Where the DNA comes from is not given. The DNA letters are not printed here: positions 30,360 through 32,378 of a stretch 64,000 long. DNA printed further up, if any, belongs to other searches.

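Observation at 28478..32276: Two-gene NERD-nuclease / SF1-helicase cassette with a catalytically dead upstream paralog (candidate defence or DNA-surveillance system)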

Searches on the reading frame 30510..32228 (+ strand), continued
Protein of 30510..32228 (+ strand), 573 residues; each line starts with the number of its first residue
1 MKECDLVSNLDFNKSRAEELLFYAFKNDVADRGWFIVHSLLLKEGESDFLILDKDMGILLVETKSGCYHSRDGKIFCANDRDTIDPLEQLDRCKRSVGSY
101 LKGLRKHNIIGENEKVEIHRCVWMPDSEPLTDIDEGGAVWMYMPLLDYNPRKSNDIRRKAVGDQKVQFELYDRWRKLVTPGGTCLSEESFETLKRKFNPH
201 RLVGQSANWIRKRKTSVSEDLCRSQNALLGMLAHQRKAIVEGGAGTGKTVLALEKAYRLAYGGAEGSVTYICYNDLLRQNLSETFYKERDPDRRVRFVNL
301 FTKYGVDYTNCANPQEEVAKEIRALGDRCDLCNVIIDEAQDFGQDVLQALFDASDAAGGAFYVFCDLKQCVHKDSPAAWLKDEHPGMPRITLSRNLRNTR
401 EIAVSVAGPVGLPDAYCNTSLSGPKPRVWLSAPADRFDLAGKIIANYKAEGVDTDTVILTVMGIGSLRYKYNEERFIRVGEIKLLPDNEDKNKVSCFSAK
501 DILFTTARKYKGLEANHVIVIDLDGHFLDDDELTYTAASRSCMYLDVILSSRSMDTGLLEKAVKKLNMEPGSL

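Call 86: search_dna_similar(query=window:30510-32228:+, collection=plasmids, mode=protein, max_evalue=0.00001, max_rows=12)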
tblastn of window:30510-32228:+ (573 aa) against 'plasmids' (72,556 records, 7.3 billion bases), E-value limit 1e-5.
Records with a match: 10; places in all: 10; records where one place covers at least 80% of the query: 5.
Best place of each record, by identity: <60% 10.
By first word of the organism name: Rhizobium 3; Selenomonas 1; Leisingera 1; Paracoccus 1; Rhodococcus 1; Deinococcus 1; Mycoplasmopsis 1; Edwardsiella 1.
By predicted mobility (MOB-suite, as given by PLSDB): non-mobilizable 4; conjugative 4; mobilizable 2.
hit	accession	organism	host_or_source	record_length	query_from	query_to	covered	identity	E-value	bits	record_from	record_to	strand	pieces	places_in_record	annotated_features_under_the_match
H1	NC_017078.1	Selenomonas ruminantium subsp. lactilytica TAM6421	-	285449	15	549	93%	26.6%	1e-28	129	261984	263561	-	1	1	NERD domain-containing protein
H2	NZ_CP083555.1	Leisingera sp. S132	-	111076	17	563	95%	24.6%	1e-13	82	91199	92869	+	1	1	NERD domain-containing protein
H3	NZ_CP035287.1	Paracoccus versutus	whole organism,soil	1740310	33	553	91%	24.5%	4e-18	96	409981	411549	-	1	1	none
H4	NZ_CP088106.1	Rhizobium ruizarguesonis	cell culture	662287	44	547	88%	25.2%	4e-15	87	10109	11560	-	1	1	NERD domain-containing protein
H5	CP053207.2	Rhizobium leguminosarum bv. trifolii TA1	-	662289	44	547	88%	25.2%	4e-15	87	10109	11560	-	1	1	hypothetical protein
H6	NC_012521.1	Rhodococcus opacus B4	-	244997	18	459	77%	26.1%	2e-13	82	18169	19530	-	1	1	NERD domain-containing protein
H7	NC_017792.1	Deinococcus gobiensis I-0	-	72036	24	431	71%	25.7%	6e-6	57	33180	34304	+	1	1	AAA family ATPase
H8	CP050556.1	Rhizobium leguminosarum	Vicia sativa,cell culture,root nodule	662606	44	404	63%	27.1%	3e-11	74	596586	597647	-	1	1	hypothetical protein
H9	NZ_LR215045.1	Mycoplasmopsis arginini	Mouse,brain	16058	220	462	42%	23.7%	8e-14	82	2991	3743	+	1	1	DEAD/DEAH box helicase family protein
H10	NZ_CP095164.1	Edwardsiella anguillarum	Anguilla marmorata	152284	220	347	22%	33.3%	9e-7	60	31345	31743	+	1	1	AAA family ATPase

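Call 87: search_dna_similar(query=window:30510-32228:+, collection=phages, mode=protein, max_evalue=0.00001, max_rows=10)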
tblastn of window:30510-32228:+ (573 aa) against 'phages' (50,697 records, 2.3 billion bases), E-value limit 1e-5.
Records with a match: 1; places in all: 1; records where one place covers at least 80% of the query: 1.
Best place of each record, by identity: <60% 1.
By first word of the organism name: Bacteriophage 1.
By host as written in the record: - 1.
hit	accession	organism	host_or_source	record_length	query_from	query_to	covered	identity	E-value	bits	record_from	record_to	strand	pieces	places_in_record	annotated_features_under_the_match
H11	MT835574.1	Bacteriophage sp.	human fecal samples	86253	43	548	88%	24.7%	7e-14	81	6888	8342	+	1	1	record has no annotation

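Call 88: get_annotated_region(hit=H1, flank=8000)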
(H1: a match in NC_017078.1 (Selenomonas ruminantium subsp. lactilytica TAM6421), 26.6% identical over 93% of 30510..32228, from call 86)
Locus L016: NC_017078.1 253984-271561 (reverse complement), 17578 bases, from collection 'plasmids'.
description: Selenomonas ruminantium subsp. lactilytica TAM6421 plasmid pSRC1, complete sequence
organism: Selenomonas ruminantium subsp. lactilytica TAM6421 (NCBI taxid 927704)
taxonomy: Bacteria; Bacillota; Negativicutes; Selenomonadales; Selenomonadaceae; Selenomonas; Selenomonas ruminantium; Selenomonas ruminantium subsp. lactilytica TAM6421
host: -; source: -; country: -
typing (MOB-suite, as given by PLSDB): non-mobilizable
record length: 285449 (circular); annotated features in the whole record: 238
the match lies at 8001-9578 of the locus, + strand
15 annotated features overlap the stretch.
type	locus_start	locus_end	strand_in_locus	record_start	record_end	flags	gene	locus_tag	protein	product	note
CDS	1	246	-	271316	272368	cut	hisC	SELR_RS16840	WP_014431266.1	histidinol-phosphate transaminase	GO:0000105 - histidine biosynthetic process [Evidence IEA]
CDS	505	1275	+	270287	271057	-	-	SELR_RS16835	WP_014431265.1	VWA domain-containing protein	-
CDS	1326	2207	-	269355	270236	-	-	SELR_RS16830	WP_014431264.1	ABC transporter substrate-binding protein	-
CDS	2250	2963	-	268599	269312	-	-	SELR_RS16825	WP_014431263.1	amino acid ABC transporter permease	GO:0006865 - amino acid transport [Evidence IEA]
CDS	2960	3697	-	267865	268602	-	-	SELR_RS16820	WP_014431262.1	amino acid ABC transporter ATP-binding protein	-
CDS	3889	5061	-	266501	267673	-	-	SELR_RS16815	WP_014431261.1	PucR family transcriptional regulator ligand-binding domain-containing protein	-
CDS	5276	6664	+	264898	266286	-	-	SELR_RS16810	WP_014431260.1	aspartate aminotransferase family protein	-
CDS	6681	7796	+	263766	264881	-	-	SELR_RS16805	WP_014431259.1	4-hydroxybutyrate dehydrogenase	-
CDS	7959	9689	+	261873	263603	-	-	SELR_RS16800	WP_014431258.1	NERD domain-containing protein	-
CDS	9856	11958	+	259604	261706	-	-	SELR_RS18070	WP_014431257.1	AAA family ATPase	-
CDS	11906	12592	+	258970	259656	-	-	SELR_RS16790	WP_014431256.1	metallophosphoesterase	-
CDS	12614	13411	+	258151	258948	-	-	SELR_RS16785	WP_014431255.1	hypothetical protein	-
CDS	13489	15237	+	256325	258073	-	-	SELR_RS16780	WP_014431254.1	DUF2779 domain-containing protein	-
CDS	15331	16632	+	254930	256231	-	-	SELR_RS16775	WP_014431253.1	transposase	-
CDS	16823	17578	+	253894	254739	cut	-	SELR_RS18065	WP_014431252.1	hypothetical protein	-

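Call 89: search_protein_families(library=padloc, proteins=[L001:4481-5977:-, L001:9973-11613:-, L001:6107-8032:+, L002:2134-4035:+, L001:8001-9761:+, L002:4038-5780:+], max_evalue=0.001)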
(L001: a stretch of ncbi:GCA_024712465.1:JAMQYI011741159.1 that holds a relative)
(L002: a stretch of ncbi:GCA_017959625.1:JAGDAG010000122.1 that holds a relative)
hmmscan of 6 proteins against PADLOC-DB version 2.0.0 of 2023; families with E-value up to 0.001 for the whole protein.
L001:4481-5977:- (498 aa): 0 families

L001:9973-11613:- (546 aa): 0 families

L001:6107-8032:+ (642 aa): 1 family
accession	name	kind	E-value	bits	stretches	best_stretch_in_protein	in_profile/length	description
PDLC03813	RTasNERD-Hel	-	4.6e-05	20.7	1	1-134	1-139/519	DRT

L002:2134-4035:+ (634 aa): 0 families

L001:8001-9761:+ (587 aa): 15 families
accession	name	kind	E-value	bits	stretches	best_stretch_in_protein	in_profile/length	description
PDLC03813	RTasNERD-Hel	-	6.2e-30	102.8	1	13-556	14-514/519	DRT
PDLC01087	C3a187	-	5.1e-16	56.6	1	16-558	18-546/559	NERD+UvrD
PDLC00135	GajB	-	3.5e-09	34.1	1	316-401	160-246/603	UrvD helicase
PDLC00109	GajB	-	3.5e-09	33.6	1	327-447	175-299/647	UrvD helicase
PDLC02350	AbiO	-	7.7e-09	32.8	1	302-401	236-334/468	AbiO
PDLC03002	Helicase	-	8.3e-09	32.2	1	487-552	556-617/707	-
PDLC02372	Nhi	-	2.6e-08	31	0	314-400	253-335/470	-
PDLC00113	GajB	-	6.5e-08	29.6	0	311-402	161-249/579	UrvD helicase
PDLC00143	GajB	-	7.1e-08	29.5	1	316-400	191-273/632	UrvD helicase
PDLC00111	GajB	-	3e-07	27.5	1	316-399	190-273/625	UrvD helicase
PDLC03802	RTasHel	-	6.3e-07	26.6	1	469-546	587-644/675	DRT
PDLC00128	GajB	-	5.6e-06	23.3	0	524-561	632-669/685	UrvD helicase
PDLC00104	GajB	-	0.00017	18.5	0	229-261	10-42/574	UrvD helicase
PDLC00120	GajB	-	0.00031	18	0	308-379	138-207/458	UrvD helicase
PDLC00105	GajB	-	0.00042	17.1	1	316-407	220-311/649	UrvD helicase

L002:4038-5780:+ (581 aa): 18 families
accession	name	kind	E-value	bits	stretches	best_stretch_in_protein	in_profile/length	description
PDLC03813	RTasNERD-Hel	-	2.6e-36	123.8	1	16-551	13-515/519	DRT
PDLC01087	C3a187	-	2e-17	61.2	1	11-556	9-550/559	NERD+UvrD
PDLC02350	AbiO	-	2.6e-08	31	1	221-395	183-333/468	AbiO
PDLC03802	RTasHel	-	6.3e-08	29.9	0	495-539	600-643/675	DRT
PDLC02372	Nhi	-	1.5e-07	28.5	1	229-395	197-335/470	-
PDLC00135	GajB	-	7.2e-06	23.2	0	323-396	171-246/603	UrvD helicase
PDLC00104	GajB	-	3.9e-05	20.6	1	226-258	10-42/574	UrvD helicase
PDLC00111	GajB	-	4.8e-05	20.2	0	310-394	190-273/625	UrvD helicase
PDLC00109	GajB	-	7.7e-05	19.3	0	305-368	162-222/647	UrvD helicase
PDLC00132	GajB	-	9.8e-05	19.2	0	322-416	215-313/625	UrvD helicase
PDLC05035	PDC-S53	-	0.00011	18.4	0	204-247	483-526/900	-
PDLC00143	GajB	-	0.0002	18.1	0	312-412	193-290/632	UrvD helicase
PDLC00131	GajB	-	0.00036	17.6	0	308-403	236-325/647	UrvD helicase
PDLC03002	Helicase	-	0.00036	16.9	0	479-539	548-610/707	-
PDLC01148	RecD_like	-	0.00049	16.5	1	210-421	307-504/719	RecD/Tra ATPase fused to N-terminal HHH domain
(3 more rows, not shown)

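Call 90: find_encoding_contigs(protein=P0005, flank=5000, max_places=3)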
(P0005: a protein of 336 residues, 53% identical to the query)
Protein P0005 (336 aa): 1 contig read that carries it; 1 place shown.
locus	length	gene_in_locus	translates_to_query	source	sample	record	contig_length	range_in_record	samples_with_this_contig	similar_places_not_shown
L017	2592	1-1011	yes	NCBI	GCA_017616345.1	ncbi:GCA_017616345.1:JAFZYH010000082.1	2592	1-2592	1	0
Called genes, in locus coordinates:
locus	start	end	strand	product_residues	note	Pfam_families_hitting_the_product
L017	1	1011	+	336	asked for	PF00155:Aminotran_1_2, PF13538:UvrD_C_2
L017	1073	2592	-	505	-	PF02449:Glyco_hydro_42 (weak)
